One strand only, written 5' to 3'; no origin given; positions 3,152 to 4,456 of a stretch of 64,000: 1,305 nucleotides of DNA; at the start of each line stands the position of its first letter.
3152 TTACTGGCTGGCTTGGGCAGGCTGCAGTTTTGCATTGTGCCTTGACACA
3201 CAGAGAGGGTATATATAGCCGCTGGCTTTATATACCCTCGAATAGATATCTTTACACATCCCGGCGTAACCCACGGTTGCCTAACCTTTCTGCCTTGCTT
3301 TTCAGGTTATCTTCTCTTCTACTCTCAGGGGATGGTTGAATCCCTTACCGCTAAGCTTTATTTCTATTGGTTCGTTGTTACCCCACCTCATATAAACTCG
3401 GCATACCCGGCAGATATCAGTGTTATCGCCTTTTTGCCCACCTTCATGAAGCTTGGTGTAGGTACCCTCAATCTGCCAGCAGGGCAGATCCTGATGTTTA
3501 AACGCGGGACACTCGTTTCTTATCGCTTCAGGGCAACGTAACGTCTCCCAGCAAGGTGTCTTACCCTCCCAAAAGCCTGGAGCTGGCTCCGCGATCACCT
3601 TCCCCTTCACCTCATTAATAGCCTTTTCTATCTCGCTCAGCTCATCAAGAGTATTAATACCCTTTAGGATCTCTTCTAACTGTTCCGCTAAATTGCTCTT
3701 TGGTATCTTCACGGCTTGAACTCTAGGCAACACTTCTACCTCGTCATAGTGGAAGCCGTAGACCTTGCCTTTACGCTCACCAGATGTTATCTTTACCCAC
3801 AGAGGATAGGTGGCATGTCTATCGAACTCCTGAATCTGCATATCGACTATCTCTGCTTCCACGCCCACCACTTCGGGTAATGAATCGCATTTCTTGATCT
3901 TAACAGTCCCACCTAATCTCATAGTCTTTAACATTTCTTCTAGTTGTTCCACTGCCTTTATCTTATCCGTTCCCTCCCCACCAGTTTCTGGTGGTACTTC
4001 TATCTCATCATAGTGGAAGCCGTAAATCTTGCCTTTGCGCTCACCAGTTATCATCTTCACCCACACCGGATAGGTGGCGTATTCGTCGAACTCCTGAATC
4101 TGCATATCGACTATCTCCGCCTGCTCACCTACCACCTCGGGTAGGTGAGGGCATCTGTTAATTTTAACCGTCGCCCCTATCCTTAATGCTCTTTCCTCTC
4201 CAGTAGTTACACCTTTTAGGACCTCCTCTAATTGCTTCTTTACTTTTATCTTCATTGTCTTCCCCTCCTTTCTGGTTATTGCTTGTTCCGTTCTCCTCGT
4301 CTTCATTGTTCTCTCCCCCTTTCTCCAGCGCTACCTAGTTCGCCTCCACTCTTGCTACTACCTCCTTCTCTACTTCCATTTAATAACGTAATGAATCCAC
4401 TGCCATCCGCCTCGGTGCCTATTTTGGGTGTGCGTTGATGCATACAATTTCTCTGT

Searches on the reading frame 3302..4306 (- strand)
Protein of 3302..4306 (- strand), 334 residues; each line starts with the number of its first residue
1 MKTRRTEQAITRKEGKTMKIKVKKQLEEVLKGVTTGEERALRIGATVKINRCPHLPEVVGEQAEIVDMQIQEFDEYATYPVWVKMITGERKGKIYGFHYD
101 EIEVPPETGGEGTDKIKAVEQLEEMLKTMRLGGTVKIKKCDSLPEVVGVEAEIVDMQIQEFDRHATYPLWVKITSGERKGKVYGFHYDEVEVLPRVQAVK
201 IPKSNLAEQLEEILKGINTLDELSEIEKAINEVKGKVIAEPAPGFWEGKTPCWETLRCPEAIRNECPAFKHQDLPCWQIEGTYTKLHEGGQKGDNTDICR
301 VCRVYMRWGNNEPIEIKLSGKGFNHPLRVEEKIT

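Call 79: find_encoding_contigs(protein=window:3302-4306:-, flank=10000, max_places=2)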
Protein window:3302-4306:- (334 aa): no gene with exactly this product is on record in the collection.
